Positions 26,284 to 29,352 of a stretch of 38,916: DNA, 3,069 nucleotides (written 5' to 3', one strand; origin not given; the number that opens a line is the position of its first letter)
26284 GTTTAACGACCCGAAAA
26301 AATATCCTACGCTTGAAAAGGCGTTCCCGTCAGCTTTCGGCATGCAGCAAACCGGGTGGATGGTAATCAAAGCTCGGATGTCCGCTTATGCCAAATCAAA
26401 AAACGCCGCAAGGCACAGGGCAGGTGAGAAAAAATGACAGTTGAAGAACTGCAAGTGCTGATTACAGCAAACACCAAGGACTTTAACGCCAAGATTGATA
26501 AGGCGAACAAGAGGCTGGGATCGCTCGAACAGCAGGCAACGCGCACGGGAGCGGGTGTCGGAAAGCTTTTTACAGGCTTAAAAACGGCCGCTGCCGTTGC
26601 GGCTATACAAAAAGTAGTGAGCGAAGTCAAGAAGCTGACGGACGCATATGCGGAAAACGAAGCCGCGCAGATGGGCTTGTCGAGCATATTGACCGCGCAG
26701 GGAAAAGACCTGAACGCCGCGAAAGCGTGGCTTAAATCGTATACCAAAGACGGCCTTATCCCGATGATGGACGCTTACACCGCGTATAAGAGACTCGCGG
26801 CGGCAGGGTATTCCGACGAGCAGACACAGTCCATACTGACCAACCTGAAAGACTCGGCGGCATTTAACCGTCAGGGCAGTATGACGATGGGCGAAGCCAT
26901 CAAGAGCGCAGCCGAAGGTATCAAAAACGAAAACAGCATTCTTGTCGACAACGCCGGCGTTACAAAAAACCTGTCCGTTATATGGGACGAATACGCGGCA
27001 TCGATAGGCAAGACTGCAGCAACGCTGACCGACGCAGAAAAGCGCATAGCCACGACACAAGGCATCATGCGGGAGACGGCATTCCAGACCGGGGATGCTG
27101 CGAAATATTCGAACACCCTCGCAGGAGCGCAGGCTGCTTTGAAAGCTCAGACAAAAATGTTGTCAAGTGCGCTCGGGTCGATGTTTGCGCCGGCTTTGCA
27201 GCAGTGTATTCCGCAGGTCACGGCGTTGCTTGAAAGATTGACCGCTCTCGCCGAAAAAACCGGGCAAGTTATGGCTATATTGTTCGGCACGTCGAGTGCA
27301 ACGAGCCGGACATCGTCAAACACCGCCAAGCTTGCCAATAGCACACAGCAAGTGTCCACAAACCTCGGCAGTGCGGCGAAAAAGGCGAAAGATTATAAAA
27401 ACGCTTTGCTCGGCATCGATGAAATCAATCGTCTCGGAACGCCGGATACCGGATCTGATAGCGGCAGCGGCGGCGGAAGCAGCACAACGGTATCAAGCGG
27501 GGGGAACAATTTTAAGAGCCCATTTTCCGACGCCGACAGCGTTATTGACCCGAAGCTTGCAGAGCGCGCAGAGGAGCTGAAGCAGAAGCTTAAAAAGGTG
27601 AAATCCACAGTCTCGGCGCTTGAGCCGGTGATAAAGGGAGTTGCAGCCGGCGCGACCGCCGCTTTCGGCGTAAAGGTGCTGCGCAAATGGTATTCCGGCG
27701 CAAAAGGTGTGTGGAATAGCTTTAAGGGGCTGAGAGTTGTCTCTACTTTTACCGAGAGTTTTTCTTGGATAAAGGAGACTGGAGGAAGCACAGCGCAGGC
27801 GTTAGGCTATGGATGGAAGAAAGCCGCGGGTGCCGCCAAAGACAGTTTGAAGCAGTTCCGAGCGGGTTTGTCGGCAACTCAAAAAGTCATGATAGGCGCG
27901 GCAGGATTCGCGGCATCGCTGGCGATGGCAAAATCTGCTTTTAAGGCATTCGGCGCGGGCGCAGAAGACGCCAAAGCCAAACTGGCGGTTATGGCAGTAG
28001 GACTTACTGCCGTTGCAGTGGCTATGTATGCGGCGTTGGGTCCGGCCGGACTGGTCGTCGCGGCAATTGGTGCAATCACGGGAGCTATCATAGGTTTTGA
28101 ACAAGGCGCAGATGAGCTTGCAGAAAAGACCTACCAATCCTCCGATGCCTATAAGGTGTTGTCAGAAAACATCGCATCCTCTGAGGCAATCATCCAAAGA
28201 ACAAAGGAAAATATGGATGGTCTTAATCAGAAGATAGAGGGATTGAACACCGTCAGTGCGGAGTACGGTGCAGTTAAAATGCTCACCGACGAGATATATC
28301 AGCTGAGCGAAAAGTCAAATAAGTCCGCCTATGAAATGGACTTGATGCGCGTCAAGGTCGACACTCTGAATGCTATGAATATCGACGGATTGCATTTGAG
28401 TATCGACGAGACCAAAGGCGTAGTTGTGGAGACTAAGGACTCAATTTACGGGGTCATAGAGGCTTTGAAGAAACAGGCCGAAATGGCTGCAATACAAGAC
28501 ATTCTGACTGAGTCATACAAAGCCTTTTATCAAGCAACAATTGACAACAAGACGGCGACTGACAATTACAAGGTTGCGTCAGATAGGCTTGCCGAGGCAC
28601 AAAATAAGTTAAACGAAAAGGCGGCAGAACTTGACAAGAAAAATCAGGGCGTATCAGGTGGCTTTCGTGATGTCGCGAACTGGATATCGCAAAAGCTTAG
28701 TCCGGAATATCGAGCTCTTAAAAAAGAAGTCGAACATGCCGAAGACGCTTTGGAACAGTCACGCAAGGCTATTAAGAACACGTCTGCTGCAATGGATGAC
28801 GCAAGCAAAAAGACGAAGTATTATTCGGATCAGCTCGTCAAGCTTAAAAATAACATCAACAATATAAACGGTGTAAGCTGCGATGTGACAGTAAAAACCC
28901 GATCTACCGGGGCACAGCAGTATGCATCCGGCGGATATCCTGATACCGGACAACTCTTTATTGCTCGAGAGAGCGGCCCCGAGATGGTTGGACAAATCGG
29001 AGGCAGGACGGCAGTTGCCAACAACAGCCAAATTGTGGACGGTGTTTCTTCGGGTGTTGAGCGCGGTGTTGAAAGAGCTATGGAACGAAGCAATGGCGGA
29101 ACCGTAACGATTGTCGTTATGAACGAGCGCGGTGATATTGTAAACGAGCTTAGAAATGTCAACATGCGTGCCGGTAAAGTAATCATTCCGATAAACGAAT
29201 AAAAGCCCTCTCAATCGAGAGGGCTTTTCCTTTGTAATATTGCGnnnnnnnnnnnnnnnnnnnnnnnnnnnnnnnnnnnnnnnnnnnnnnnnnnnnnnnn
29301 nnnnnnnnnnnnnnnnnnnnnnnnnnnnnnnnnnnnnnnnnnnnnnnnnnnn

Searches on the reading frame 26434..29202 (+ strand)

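Call 13: search_protein_families(library=phrogs, proteins=[window:26434-29202:+], max_evalue=0.001)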
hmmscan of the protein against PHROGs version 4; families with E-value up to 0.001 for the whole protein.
window:26434-29202:+ (922 aa): 6 families
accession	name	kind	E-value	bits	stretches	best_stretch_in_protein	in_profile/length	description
phrog_1535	-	tail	9e-28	97.9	1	10-480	146-618/1152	tail length tape measure protein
phrog_1686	-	tail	7.8e-19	68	1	382-795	365-738/1224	tail length tape measure protein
phrog_28918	-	unknown function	3.7e-16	59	2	187-389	155-376/1445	-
phrog_7078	-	unknown function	4.5e-11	42.4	1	14-259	86-326/1179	-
phrog_5218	-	unknown function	4.4e-06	26.1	1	457-736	553-825/1599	-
phrog_4704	-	tail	5.9e-05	22.9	0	3-214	8-174/625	tail length tape measure protein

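Call 14: search_protein_families(library=pfam, proteins=[window:26434-29202:+], max_evalue=0.001)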
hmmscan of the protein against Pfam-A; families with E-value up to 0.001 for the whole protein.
window:26434-29202:+ (922 aa): 1 family
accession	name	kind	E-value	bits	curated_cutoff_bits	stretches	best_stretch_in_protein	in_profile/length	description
PF01544.23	CorA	-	6.5e-05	22.8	27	0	180-284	116-223/292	CorA-like Mg2+ transporter protein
